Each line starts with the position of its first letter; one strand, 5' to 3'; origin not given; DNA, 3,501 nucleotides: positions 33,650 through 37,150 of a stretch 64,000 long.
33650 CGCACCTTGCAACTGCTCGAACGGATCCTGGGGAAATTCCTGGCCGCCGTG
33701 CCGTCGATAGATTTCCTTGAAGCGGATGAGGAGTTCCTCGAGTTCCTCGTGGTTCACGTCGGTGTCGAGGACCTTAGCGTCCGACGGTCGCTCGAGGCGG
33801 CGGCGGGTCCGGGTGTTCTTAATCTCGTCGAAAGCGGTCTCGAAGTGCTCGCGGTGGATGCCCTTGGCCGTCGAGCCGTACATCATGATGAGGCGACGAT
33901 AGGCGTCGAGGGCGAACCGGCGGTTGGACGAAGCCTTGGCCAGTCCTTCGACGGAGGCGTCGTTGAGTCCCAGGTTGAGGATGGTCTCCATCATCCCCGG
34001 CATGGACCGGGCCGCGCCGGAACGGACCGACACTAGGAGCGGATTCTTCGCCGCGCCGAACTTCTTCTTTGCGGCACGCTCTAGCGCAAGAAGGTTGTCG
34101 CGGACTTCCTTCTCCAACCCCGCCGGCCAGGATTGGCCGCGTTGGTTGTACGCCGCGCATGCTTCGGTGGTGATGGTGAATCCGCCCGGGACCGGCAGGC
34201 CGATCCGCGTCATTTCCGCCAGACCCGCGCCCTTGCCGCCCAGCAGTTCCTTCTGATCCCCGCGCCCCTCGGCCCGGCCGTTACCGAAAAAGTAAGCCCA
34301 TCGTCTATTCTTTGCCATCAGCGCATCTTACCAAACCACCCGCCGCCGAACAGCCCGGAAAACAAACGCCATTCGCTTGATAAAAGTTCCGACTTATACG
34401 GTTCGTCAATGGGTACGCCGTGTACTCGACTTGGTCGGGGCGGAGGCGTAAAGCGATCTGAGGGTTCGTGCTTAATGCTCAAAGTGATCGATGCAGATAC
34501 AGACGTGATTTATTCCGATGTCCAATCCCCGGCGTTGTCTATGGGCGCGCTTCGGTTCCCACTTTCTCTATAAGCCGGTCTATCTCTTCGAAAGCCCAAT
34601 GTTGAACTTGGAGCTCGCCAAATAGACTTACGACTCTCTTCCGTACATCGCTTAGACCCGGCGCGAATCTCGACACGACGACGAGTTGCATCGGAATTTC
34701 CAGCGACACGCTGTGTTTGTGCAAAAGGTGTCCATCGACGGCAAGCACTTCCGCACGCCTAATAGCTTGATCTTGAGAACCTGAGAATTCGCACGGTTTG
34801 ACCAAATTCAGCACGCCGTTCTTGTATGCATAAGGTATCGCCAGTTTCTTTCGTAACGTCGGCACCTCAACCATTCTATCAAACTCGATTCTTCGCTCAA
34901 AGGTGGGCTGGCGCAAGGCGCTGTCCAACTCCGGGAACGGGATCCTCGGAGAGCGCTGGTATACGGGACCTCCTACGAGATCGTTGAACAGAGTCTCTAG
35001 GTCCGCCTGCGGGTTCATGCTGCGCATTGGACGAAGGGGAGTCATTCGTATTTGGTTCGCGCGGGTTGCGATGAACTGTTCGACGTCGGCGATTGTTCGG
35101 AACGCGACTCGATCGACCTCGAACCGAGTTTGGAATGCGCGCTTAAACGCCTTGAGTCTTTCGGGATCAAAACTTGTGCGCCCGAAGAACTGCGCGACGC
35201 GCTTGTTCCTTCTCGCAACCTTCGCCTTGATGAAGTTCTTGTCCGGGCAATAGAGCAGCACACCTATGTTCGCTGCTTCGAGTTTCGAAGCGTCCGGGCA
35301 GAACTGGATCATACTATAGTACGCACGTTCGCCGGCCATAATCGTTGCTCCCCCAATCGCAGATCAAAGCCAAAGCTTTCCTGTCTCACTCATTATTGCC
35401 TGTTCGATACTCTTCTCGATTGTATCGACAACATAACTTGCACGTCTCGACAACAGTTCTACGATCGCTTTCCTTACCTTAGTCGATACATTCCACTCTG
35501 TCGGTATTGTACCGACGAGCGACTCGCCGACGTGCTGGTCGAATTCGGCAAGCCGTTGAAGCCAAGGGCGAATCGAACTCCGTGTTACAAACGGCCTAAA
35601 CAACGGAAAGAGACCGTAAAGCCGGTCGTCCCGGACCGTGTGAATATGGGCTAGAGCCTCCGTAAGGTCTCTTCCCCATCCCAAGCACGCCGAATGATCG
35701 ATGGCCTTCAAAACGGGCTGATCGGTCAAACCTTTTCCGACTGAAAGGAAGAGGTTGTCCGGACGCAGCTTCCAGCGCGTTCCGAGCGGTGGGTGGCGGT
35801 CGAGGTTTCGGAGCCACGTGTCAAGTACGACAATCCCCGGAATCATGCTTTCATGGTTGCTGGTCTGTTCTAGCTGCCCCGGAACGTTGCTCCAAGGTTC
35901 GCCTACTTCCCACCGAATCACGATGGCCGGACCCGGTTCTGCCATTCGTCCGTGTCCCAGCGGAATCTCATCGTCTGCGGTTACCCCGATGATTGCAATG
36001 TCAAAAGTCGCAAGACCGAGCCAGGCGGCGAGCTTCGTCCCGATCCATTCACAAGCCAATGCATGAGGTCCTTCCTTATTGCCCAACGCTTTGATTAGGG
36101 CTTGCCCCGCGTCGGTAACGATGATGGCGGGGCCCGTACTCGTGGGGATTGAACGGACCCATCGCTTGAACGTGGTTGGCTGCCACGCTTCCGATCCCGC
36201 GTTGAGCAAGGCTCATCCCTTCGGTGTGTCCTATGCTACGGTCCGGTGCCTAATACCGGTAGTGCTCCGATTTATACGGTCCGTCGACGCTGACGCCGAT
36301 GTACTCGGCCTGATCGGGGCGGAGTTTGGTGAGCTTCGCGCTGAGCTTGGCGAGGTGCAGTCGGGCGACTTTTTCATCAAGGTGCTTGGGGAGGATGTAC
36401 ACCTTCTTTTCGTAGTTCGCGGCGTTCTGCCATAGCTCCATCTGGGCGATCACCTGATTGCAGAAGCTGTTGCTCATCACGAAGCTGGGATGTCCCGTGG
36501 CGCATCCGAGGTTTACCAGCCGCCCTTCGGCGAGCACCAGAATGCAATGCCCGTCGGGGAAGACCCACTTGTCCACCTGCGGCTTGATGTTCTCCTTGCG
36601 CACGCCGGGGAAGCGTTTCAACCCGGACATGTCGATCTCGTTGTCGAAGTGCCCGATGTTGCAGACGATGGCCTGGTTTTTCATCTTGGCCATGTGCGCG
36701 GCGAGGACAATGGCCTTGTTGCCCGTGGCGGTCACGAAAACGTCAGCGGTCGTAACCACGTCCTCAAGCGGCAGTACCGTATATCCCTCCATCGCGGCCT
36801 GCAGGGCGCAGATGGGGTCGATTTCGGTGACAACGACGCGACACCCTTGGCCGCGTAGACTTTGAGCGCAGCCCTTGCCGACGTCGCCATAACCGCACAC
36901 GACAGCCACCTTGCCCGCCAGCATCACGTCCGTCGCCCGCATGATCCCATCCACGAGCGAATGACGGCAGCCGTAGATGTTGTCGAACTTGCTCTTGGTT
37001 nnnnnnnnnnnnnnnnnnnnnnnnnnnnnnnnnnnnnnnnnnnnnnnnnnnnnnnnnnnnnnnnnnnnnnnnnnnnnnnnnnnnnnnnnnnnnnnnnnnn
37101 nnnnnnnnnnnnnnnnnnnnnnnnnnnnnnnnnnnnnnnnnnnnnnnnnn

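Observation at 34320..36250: Low-GC two-gene cassette (HipA-like kinase + DUF3037-like protein) wedged between ahcY and ppdK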

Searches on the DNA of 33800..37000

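Call 86: search_rna_families(source=window, start=33800, end=37000, threshold=evalue, max_evalue=1)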
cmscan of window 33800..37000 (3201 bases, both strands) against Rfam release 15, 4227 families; matches with E-value up to 1: 0.
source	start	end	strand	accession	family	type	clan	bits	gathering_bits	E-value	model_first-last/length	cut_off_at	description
